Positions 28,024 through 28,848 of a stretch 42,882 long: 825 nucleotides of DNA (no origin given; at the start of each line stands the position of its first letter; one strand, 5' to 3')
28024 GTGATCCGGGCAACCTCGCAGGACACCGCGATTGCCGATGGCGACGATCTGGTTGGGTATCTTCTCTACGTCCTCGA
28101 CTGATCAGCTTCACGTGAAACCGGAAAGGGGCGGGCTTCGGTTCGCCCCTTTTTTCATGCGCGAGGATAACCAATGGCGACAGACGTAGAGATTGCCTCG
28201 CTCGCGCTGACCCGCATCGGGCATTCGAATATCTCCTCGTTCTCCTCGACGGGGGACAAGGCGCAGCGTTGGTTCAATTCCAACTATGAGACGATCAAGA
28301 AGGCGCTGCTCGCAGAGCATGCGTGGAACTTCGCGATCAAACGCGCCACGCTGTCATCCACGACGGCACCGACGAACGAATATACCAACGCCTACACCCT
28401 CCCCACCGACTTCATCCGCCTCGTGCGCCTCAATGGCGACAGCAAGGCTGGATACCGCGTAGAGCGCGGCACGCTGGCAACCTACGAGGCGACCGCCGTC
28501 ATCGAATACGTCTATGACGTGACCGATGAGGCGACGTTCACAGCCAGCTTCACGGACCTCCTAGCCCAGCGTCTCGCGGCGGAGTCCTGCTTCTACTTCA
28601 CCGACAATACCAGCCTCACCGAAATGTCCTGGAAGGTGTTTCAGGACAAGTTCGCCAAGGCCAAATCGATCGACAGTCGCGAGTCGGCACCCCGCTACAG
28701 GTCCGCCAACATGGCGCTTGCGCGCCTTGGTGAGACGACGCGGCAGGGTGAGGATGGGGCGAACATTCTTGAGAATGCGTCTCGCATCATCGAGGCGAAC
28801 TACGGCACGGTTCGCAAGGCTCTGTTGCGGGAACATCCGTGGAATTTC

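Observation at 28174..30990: Five tandem T7 gp11-like tail-adaptor modules fused into one 938-aa protein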

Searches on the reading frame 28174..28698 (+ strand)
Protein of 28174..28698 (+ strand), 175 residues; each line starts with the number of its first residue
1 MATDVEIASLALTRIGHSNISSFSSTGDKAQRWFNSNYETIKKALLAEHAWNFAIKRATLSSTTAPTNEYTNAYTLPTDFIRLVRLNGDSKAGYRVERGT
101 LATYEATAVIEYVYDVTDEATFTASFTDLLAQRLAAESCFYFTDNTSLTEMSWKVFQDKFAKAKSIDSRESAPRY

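Call 16: search_solved_structures(query=A1, max_evalue=10, show_alignments=3)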
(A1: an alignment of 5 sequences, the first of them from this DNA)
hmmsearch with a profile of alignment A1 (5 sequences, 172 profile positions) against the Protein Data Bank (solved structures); distinct sequences matched with E-value up to 10: 2.
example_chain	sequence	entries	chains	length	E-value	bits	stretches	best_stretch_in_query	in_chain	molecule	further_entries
8ck1_E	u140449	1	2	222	2.6e-06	30.4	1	22-82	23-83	Connector Protein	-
9efk_T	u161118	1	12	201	1.1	12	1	31-82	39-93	orf17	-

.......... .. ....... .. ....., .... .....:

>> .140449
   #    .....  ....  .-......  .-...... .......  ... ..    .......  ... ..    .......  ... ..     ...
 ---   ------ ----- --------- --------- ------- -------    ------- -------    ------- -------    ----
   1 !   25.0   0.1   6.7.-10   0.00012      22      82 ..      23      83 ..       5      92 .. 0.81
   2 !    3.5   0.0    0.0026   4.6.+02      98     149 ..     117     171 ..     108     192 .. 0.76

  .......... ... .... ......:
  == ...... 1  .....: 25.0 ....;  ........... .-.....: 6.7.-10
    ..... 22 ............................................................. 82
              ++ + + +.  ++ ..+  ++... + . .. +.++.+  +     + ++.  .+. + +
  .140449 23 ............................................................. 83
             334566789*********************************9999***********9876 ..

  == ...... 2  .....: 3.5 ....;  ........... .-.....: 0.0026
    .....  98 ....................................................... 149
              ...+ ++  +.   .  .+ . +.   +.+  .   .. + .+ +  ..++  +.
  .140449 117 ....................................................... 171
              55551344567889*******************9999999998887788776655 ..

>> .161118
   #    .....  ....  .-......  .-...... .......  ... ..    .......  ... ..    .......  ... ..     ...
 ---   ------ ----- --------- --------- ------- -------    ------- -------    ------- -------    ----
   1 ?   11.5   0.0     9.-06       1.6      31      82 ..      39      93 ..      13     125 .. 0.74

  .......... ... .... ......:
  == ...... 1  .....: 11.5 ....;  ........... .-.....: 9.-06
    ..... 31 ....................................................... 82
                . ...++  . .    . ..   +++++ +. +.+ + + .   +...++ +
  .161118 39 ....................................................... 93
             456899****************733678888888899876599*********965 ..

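Call 26: search_protein_representatives(alignment_id=A1)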
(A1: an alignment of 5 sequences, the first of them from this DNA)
Query: 5 sequences, 172 profile positions. Proteins with E-value up to 0.001 (for the whole library): 13388; up to 1e-10: 6068; up to 1e-30: 132. The best 150 are listed.
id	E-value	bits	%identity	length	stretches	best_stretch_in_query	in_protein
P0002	0.0e+00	1139.0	-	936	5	2-172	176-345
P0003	1.2e-216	728.1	-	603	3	2-172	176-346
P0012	2.0e-137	470.3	-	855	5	30-170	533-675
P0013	1.4e-110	382.9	-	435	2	2-172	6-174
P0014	4.1e-110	381.4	-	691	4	27-170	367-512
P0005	5.0e-107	371.3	-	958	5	5-139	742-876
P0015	1.3e-104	363.5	-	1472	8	37-170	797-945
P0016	3.2e-102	355.7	-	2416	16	11-166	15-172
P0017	2.7e-100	349.4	-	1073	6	5-167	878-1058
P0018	8.6e-89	312.0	-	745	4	2-136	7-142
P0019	2.1e-87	307.4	-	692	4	29-168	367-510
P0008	2.4e-84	297.4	-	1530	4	2-154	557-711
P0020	5.7e-79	280.0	-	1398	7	33-157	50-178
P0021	2.0e-68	245.6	-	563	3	2-143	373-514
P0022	6.1e-66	237.6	-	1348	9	25-162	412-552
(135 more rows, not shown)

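Call 30: find_homologous_proteins(query=A1, max_evalue=1e-8)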
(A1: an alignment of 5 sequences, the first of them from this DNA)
Query A1 (5 sequences) (175 aa, profile of the alignment): 169 proteins with E <= 1e-8 among 8000 candidates; the best 120 are listed.
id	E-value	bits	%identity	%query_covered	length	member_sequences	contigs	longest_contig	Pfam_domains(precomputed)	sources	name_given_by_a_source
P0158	2.1e-144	495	73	100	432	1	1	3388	PF16190.12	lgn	-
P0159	9.2e-115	398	65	100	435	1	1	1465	PF16190.12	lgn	-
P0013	4.4e-110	383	62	100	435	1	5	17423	PF16190.12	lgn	-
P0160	1.4e-57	212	48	61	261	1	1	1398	PF16190.12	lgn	-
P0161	9.9e-55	203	49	61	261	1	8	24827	PF16190.12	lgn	-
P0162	4.8e-54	201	77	37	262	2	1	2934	PF16190.12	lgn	-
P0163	1.1e-52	196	50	61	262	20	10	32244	PF16190.12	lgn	-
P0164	1.3e-52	196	47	99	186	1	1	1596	-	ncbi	-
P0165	2.3e-52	195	48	61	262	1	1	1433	PF16190.12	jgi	jgi:hypothetical protein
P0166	2.6e-52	195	50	61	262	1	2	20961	PF16190.12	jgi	jgi:hypothetical protein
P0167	5.7e-52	194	48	61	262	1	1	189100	PF16190.12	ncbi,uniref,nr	ncbi:hypothetical protein [Nitratireductor indicus]|uniref:hypothetical protein n=1 Tax=Nitratireduc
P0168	5.8e-52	194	46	61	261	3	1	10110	PF16190.12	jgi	-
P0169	6.6e-52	194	46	99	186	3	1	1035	-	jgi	jgi:hypothetical protein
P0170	1.2e-50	189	50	62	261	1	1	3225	PF16190.12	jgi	jgi:hypothetical protein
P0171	1.8e-50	189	45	61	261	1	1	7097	PF16190.12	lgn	-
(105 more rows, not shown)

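Call 72: find_encoding_contigs(protein=P0163, flank=10000, max_places=1)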
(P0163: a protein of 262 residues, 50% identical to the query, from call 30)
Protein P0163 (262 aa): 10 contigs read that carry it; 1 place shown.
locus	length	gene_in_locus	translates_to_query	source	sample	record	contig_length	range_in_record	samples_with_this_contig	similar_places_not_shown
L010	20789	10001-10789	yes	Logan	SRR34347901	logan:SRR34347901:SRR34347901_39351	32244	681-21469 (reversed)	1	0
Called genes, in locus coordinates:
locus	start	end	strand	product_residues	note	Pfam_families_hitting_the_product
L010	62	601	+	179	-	PF08299:Bac_DnaA_C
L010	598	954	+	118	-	-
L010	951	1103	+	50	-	-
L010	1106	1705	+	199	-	-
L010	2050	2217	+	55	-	-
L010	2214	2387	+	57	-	-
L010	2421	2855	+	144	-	PF20901:Sf6_terminase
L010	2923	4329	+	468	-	PF03237:Terminase_6N (weak), PF04466:Terminase_3, PF17289:Terminase_6C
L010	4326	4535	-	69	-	-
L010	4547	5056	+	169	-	-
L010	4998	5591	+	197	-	PF13392:HNH_3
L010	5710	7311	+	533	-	PF12236:Head-tail_con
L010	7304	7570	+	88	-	PF25181:Phage_Bbp19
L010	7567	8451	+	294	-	-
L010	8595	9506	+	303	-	PF19821:Phage_capsid_2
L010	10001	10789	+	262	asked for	PF16190:E1_FCCH (weak)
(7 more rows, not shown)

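Call 73: find_encoding_contigs(protein=P0013, flank=10000, max_places=1)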
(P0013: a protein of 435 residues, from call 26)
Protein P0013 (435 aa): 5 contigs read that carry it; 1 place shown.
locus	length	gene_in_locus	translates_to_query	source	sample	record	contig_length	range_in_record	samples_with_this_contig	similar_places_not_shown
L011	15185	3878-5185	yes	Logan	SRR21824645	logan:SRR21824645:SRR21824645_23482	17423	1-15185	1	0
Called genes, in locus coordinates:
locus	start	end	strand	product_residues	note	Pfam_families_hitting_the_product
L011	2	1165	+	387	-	?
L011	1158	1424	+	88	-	PF25181:Phage_Bbp19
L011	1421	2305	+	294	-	-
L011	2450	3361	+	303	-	PF19821:Phage_capsid_2, PF25209:Phage_capsid_4 (weak)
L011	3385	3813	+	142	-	-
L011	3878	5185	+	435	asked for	PF16190:E1_FCCH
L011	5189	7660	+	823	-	-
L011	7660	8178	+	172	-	-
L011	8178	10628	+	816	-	-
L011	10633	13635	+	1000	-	-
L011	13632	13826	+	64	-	-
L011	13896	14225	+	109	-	-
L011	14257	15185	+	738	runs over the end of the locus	PF00622:SPRY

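Call 89: find_related_loci(query=A1, collection=genome_contigs, flank=4000)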
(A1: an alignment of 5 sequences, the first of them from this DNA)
Query A1 (175 aa) in genome_contigs; peptide patterns used: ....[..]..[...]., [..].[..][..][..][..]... (x = any residue, [..] = any of these).
23 stretches matched a pattern; 5 encode a relative of the query (tblastn E <= 1e-3); 5 distinct loci.
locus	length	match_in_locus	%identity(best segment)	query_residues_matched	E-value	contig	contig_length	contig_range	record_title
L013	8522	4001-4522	37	1-174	4e-38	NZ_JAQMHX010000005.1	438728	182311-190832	Candidatus Phyllobacterium onerii isolate IY22 contig00005, whole genome shotgun sequence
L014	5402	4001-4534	33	1-173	1e-26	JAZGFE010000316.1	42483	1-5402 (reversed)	MAG: Nannocystaceae bacterium isolate SCS4bin.39 SCS4bin.39_316, whole genome shotgun sequence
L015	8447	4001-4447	38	1-150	3e-25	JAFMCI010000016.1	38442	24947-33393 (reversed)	MAG: Bacteroidia bacterium isolate CPBay_Spr15L08_66 NODE_501_length_38442_cov_20.808503, whole genome shotgun sequence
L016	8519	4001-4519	35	1-174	5e-31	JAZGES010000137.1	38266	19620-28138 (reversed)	MAG: Thiotrichaceae bacterium isolate SCS4bin.27 SCS4bin.27_137, whole genome shotgun sequence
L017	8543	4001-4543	28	3-174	2e-16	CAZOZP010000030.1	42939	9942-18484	MAG TPA_asm: uncultured Melioribacteraceae bacterium isolate binchicken_co190_134 genome assembly, contig: NODE_1850_len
